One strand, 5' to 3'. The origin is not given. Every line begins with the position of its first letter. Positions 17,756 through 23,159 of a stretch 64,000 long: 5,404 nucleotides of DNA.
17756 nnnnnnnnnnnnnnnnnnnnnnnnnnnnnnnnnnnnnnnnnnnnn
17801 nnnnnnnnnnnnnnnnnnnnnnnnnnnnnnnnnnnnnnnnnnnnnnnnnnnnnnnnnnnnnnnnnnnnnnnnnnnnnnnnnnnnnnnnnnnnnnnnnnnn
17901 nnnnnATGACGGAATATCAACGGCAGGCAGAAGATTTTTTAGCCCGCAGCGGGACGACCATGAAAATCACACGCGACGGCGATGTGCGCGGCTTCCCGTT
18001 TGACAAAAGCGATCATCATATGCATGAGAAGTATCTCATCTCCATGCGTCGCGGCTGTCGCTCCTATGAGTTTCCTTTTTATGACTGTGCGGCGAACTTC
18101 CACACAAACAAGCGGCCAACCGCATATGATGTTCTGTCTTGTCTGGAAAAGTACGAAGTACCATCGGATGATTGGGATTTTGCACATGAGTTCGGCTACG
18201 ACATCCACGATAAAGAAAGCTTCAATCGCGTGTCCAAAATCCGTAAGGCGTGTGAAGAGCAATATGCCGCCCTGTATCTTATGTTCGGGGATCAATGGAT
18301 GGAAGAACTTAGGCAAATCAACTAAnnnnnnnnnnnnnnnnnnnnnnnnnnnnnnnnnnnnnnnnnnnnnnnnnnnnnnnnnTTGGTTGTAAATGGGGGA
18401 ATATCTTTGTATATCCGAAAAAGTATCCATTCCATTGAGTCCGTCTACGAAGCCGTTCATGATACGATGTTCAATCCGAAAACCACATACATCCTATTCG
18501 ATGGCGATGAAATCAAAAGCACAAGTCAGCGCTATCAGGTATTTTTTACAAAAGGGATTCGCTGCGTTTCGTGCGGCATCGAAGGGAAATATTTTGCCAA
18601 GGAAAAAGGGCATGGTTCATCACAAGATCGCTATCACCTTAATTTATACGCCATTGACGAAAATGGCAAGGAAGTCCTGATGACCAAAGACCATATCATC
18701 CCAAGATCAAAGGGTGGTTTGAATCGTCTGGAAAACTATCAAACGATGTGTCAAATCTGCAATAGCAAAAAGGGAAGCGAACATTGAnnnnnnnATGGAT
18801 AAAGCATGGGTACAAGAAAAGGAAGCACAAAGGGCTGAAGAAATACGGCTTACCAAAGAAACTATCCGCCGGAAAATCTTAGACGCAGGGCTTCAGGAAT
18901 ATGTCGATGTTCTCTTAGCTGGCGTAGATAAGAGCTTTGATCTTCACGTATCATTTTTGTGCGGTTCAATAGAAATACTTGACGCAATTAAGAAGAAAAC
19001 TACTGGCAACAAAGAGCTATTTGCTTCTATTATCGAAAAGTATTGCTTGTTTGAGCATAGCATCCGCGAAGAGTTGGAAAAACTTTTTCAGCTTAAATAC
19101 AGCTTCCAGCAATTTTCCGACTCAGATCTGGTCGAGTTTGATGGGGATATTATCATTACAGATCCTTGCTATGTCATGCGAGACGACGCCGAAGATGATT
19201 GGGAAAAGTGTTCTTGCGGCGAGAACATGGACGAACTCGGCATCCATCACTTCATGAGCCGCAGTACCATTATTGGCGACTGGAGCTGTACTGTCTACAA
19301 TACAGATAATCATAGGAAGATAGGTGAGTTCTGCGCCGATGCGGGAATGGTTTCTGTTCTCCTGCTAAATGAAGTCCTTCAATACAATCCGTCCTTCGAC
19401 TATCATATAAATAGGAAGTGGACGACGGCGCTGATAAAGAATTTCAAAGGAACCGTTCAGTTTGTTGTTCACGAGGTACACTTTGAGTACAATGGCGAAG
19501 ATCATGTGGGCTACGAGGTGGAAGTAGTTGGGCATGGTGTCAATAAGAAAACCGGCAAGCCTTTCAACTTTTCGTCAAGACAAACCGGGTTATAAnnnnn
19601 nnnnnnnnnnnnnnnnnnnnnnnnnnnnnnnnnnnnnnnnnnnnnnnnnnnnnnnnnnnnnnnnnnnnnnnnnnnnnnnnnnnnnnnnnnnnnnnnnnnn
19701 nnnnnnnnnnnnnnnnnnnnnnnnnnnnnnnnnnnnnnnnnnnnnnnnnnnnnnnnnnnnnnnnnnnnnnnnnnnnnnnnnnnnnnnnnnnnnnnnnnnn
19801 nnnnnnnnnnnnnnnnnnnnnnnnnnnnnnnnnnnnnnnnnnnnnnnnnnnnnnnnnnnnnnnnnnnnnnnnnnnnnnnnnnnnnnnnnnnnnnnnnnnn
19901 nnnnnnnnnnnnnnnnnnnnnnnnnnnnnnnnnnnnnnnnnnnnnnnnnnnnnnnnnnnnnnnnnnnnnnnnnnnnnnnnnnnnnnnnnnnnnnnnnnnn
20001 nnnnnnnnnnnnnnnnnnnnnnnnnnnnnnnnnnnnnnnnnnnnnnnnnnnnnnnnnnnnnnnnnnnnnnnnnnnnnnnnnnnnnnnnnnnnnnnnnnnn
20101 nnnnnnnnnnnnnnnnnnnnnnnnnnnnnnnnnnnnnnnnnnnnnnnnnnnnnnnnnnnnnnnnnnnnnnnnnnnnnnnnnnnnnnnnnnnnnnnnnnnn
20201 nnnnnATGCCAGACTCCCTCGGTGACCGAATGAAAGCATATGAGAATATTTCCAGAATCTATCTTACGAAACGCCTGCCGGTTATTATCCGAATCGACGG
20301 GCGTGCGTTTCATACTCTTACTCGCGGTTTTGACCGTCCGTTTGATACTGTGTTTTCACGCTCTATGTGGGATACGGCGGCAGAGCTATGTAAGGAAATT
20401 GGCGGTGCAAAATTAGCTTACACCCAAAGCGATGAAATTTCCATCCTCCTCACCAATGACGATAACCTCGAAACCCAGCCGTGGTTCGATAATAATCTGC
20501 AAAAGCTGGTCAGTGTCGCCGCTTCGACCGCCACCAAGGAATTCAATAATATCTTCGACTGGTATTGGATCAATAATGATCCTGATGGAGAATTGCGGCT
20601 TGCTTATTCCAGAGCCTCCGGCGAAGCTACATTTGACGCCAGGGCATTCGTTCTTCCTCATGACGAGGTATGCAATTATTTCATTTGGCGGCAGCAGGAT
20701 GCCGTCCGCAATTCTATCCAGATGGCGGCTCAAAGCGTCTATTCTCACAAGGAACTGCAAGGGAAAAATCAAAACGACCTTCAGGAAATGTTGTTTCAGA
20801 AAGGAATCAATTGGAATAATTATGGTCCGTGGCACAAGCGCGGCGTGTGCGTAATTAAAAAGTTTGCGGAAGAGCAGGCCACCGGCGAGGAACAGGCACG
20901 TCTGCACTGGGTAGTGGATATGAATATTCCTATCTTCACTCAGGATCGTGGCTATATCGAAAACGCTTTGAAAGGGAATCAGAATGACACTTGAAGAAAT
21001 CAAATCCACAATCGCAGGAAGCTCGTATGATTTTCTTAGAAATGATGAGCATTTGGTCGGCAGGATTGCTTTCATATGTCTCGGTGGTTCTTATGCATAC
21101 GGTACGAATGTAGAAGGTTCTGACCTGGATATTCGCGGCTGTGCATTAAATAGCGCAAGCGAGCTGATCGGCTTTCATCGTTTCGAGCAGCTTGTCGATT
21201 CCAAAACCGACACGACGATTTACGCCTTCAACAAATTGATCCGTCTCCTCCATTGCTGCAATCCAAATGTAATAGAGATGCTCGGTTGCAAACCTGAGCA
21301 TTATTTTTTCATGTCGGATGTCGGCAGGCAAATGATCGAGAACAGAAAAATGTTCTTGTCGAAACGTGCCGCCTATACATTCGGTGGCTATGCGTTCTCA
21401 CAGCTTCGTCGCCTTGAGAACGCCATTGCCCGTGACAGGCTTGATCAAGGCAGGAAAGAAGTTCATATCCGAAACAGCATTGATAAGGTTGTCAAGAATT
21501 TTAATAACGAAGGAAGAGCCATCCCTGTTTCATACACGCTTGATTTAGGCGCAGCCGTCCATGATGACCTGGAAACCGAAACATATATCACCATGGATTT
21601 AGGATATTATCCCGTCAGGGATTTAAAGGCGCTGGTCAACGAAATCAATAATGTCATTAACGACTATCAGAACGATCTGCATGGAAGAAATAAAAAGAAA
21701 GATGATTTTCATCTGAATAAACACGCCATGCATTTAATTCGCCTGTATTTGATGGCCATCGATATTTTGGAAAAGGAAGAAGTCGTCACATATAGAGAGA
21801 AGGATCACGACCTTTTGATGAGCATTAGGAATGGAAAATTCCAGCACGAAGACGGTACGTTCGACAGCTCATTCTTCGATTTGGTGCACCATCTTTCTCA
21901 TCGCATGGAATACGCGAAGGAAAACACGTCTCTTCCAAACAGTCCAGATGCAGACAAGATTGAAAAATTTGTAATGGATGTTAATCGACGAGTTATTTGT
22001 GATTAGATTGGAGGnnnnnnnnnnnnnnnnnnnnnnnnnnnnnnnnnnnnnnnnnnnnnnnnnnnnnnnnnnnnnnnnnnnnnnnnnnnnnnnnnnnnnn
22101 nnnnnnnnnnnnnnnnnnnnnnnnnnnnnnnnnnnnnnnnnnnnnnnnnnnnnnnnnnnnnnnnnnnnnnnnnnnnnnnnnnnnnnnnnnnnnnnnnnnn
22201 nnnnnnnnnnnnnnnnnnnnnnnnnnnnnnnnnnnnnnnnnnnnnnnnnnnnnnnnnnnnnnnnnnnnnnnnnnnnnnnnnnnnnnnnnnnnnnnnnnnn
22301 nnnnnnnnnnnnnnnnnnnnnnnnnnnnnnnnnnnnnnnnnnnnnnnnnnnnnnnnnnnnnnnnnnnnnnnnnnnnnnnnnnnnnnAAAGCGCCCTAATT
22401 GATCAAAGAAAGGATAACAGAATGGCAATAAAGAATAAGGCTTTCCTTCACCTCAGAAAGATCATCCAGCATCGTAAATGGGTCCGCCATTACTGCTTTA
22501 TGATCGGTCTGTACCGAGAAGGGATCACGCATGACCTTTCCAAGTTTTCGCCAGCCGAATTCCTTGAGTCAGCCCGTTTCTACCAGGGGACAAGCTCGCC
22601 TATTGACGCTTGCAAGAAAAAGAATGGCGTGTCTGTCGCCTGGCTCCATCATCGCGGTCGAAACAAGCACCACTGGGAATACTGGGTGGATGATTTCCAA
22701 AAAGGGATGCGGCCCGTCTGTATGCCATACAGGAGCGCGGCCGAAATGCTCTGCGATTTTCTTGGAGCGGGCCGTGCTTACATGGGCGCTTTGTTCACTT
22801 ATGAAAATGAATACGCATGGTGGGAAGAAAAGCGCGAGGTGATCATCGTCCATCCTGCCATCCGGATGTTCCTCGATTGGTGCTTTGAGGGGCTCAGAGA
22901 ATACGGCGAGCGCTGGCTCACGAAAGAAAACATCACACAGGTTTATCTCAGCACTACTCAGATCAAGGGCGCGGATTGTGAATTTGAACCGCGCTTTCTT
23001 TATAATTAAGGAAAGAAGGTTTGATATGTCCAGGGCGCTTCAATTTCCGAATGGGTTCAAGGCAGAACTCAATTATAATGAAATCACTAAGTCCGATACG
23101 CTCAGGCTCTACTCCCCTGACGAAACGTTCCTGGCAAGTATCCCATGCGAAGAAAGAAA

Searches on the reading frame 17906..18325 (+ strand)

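Call 60: search_protein_families(library=phrogs, proteins=[window:17906-18325:+], max_evalue=0.001)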
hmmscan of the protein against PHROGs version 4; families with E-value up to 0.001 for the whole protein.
window:17906-18325:+ (139 aa): 1 family
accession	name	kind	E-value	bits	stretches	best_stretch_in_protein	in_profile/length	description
phrog_4273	-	unknown function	7.2e-10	40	1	3-138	10-146/150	-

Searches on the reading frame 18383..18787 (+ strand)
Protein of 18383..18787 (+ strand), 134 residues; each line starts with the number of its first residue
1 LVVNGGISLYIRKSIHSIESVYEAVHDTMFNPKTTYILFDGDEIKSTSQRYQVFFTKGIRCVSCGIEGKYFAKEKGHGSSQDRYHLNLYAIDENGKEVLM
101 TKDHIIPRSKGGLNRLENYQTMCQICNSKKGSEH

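Call 60: search_protein_families(library=phrogs, proteins=[window:18383-18787:+], max_evalue=0.001)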
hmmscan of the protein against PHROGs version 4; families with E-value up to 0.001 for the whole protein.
window:18383-18787:+ (134 aa): 25 families
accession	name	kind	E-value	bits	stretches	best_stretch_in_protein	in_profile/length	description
phrog_6050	-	DNA, RNA and nucleotide metabolism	3.9e-18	66.4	1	41-132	294-359/402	HNH endonuclease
phrog_25184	-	DNA, RNA and nucleotide metabolism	8.9e-15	55.6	1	43-132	75-159/209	HNH endonuclease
phrog_23285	-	DNA, RNA and nucleotide metabolism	2.4e-14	54.4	1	38-132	29-123/203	HNH endonuclease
phrog_8660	-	DNA, RNA and nucleotide metabolism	5.1e-13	50.6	1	45-131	111-177/196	HNH endonuclease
phrog_2214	-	DNA, RNA and nucleotide metabolism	7.5e-11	42.8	1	10-133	146-239/429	HNH endonuclease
phrog_2118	-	DNA, RNA and nucleotide metabolism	3.6e-10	40.9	1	46-132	164-223/301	HNH endonuclease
phrog_9545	-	DNA, RNA and nucleotide metabolism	5.4e-09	37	1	100-132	134-166/206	HNH endonuclease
phrog_16726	-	DNA, RNA and nucleotide metabolism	1.5e-08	35.8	1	30-132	65-142/308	HNH endonuclease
phrog_1271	-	DNA, RNA and nucleotide metabolism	2.8e-08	34.5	1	41-132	249-317/361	HNH endonuclease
phrog_9645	-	DNA, RNA and nucleotide metabolism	3.3e-08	34.4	1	98-132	37-71/168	HNH endonuclease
phrog_25983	-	DNA, RNA and nucleotide metabolism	3.8e-07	31.4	1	88-131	24-67/171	HNH endonuclease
phrog_338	-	DNA, RNA and nucleotide metabolism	3.8e-07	30.8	1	101-132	230-261/340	HNH endonuclease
phrog_8828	-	DNA, RNA and nucleotide metabolism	1.1e-06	29.7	1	59-132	56-120/205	HNH endonuclease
phrog_5718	-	DNA, RNA and nucleotide metabolism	2.5e-06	27.8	1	56-133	126-176/394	HNH endonuclease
phrog_589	-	DNA, RNA and nucleotide metabolism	9e-06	26.6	1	52-131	85-139/179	HNH endonuclease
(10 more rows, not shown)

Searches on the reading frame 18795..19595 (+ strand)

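Call 11: search_protein_families(library=pfam, proteins=[window:18795-19595:+], max_evalue=0.001)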
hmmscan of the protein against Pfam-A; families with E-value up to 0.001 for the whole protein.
window:18795-19595:+ (266 aa): 0 families

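Call 60: search_protein_families(library=phrogs, proteins=[window:18795-19595:+], max_evalue=0.001)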
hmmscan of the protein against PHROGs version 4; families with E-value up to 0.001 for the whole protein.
window:18795-19595:+ (266 aa): 1 family
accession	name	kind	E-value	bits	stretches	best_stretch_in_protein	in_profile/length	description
phrog_20074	-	unknown function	1.7e-05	26.1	1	117-197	7-84/140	-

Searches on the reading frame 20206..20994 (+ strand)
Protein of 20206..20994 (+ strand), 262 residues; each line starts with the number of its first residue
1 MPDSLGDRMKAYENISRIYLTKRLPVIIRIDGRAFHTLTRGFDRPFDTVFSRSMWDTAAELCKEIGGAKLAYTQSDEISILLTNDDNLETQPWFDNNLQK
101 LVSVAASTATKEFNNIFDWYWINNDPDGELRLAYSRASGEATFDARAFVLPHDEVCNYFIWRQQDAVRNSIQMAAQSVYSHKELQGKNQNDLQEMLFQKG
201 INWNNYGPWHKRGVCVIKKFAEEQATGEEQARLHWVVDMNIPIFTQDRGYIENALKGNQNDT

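Call 11: search_protein_families(library=pfam, proteins=[window:20206-20994:+], max_evalue=0.001)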
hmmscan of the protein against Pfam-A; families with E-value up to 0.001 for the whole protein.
window:20206-20994:+ (262 aa): 2 families
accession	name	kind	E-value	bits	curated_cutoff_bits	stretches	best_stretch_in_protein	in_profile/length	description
PF04446.17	Thg1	-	1.6e-30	106.1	29.2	1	7-151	2-130/130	tRNAHis guanylyltransferase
PF14413.11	Thg1C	-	2.6e-05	24.9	26.3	1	155-229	3-88/116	Thg1 C terminal domain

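Call 59: search_protein_families(library=ncbifam, proteins=[window:20206-20994:+], max_evalue=0.001)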
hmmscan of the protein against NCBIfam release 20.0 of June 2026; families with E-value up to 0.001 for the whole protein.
window:20206-20994:+ (262 aa): 0 families

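Call 63: search_solved_structures(query=window:20206-20994:+, max_evalue=0.001)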
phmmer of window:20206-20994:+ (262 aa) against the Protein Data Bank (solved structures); distinct sequences matched with E-value up to 0.001: 6.
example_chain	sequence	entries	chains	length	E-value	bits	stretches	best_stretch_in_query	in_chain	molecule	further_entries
4kgk_A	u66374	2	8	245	5.8e-76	258.5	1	3-255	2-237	Thg1-like uncharacterized protein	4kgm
5axk_A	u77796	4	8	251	2e-20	76.4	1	24-249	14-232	tRNA(His)-5'-guanylyltransferase (Thg1) like protein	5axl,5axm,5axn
3wbz_A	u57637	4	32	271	4.9e-16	62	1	17-228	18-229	Likely histidyl tRNA-specific guanylyltransferase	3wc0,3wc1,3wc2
3otb_A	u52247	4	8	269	9.4e-12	48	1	26-228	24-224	tRNA(His) guanylyltransferase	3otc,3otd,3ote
7cv1_A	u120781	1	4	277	1e-11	47.9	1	26-228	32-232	Probable tRNA(His) guanylyltransferase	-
5xox_A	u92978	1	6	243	6.5e-07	32.1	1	24-219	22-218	tRNA(His) guanylyltransferase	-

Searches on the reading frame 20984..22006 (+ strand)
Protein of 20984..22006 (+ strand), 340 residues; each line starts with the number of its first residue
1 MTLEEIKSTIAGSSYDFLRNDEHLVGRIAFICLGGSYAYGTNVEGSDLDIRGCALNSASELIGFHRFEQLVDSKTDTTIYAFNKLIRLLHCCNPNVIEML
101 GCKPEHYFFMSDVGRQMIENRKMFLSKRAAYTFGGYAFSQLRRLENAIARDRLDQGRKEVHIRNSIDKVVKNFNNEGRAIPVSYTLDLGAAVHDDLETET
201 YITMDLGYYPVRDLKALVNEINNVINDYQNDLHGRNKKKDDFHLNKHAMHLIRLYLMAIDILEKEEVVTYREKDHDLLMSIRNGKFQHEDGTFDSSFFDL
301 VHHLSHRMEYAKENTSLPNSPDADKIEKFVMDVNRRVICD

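Call 11: search_protein_families(library=pfam, proteins=[window:20984-22006:+], max_evalue=0.001)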
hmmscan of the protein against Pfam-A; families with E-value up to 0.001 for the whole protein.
window:20984-22006:+ (340 aa): 2 families
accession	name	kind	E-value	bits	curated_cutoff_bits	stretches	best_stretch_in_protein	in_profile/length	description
PF10127.15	RlaP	-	6.7e-15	55.9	23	1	24-145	18-141/249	RNA repair pathway DNA polymerase beta family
PF01909.29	NTP_transf_2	-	0.0002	22.1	21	0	26-50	13-36/93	Nucleotidyltransferase domain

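Call 59: search_protein_families(library=ncbifam, proteins=[window:20984-22006:+], max_evalue=0.001)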
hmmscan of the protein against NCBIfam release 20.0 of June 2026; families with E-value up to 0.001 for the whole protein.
window:20984-22006:+ (340 aa): 0 families

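Call 64: search_solved_structures(query=window:20984-22006:+, max_evalue=0.01)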
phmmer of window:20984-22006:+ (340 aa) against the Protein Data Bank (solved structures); distinct sequences matched with E-value up to 0.01: 0.

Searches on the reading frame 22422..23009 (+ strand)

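Call 11: search_protein_families(library=pfam, proteins=[window:22422-23009:+], max_evalue=0.001)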
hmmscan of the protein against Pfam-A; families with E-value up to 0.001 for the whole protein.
window:22422-23009:+ (195 aa): 1 family
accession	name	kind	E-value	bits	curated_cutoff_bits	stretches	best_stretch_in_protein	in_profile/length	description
PF18907.5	DUF5662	-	2.7e-32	112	27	1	9-151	4-150/156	Family of unknown function (DUF5662)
